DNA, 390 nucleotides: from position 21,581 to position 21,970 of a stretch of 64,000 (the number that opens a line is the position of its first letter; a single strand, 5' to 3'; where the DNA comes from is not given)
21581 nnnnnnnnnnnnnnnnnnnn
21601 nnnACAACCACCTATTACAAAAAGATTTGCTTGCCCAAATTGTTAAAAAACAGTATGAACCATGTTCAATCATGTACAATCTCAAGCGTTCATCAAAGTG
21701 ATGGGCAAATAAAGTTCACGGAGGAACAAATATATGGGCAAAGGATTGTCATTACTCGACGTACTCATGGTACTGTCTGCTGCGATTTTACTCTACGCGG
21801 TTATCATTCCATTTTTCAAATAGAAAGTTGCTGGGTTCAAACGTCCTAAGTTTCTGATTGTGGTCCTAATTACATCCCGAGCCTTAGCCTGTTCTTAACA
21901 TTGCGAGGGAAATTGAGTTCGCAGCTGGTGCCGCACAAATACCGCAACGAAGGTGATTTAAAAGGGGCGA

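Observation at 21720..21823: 29-aa microprotein that is nothing but a type IV prepilin leader and helix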

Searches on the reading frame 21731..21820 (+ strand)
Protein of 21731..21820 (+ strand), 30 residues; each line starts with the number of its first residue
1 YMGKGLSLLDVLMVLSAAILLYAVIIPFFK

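Call 5: search_protein_families(library=pfam, proteins=[window:21734-21820:+], max_evalue=10)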
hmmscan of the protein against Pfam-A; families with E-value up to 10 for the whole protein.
seq(29 aa): 1 family
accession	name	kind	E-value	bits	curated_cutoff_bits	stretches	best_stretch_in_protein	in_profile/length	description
PF09919.14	DUF2149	-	0.43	11.4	27.1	1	7-24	7-24/92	Uncharacterized conserved protein (DUF2149)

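Call 37: list_cluster_members(proteins=[window:21734-21820:+, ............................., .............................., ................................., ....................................])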
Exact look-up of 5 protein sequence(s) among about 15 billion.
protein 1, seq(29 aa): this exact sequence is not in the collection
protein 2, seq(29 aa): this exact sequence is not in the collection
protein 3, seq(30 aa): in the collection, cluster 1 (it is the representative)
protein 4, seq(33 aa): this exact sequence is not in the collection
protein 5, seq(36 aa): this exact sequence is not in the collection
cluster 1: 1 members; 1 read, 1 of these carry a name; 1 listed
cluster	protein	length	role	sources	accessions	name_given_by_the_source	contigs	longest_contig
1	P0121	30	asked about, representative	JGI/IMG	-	hypothetical protein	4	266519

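Call 40: find_encoding_contigs(protein=P0121, flank=6000, max_places=4)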
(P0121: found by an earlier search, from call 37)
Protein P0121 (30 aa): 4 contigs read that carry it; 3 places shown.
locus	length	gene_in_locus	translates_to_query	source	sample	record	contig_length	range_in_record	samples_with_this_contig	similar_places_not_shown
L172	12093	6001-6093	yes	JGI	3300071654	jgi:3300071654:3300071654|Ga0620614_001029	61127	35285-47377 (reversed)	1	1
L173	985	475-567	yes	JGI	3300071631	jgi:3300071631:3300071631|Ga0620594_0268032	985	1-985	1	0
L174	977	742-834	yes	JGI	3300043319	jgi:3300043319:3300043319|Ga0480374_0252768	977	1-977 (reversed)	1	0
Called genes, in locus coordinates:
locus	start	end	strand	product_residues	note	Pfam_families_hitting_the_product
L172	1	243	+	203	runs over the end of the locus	PF00294:PfkB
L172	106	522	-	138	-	-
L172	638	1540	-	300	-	PF01678:DAP_epimerase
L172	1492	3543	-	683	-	-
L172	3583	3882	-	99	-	-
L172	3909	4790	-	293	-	PF02511:Thy1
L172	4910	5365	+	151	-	-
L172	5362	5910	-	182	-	PF00117:GATase, PF07722:Peptidase_C26 (faint)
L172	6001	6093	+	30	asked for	-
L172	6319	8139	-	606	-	PF00009:GTP_EFTU, PF03144:GTP_EFTU_D2 (weak), PF00679:EFG_C, PF21018:BipA_C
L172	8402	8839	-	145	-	-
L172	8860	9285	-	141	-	-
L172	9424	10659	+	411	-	PF07394:DUF1501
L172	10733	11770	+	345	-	PF01008:IF-2B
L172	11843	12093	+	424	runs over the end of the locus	PF02885:Glycos_trans_3N, PF00591:Glycos_transf_3, PF07831:PYNP_C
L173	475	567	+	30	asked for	-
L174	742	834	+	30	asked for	-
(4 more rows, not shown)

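Call 41: search_protein_representatives(protein=window:21731-21820:+)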
Query: 30 residues. Proteins with E-value up to 0.001 (for the whole library): 2; up to 1e-10: 0; up to 1e-30: 0. The best 2 are listed.
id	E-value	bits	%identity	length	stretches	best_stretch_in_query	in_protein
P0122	6.8e-07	43.1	83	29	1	2-30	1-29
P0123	2.0e-04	35.8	72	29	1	2-30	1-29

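Call 43: search_protein_families(library=ncbifam, proteins=[window:21734-21820:+], max_evalue=10)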
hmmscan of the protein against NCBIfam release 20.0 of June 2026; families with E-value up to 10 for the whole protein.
seq(29 aa): 0 families

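Call 79: search_solved_structures(query=A5, max_evalue=10, show_alignments=4)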
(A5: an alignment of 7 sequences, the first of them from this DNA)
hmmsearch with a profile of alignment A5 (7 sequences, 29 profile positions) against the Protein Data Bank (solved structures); distinct sequences matched with E-value up to 10: 5.
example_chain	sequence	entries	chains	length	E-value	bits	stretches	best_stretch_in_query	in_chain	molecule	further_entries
9egp_A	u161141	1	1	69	0.024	17.4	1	3-26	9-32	Geopilin domain 1 protein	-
7tgg_A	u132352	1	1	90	0.04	16.7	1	3-26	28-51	Geopilin domain 1 protein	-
3chx_B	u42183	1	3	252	0.96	12.3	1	8-24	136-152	PmoA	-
6xxd_A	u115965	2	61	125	2.5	11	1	5-26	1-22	PilA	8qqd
2m7g_A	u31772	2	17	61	2.6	10.9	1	5-26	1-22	Geopilin domain 1 protein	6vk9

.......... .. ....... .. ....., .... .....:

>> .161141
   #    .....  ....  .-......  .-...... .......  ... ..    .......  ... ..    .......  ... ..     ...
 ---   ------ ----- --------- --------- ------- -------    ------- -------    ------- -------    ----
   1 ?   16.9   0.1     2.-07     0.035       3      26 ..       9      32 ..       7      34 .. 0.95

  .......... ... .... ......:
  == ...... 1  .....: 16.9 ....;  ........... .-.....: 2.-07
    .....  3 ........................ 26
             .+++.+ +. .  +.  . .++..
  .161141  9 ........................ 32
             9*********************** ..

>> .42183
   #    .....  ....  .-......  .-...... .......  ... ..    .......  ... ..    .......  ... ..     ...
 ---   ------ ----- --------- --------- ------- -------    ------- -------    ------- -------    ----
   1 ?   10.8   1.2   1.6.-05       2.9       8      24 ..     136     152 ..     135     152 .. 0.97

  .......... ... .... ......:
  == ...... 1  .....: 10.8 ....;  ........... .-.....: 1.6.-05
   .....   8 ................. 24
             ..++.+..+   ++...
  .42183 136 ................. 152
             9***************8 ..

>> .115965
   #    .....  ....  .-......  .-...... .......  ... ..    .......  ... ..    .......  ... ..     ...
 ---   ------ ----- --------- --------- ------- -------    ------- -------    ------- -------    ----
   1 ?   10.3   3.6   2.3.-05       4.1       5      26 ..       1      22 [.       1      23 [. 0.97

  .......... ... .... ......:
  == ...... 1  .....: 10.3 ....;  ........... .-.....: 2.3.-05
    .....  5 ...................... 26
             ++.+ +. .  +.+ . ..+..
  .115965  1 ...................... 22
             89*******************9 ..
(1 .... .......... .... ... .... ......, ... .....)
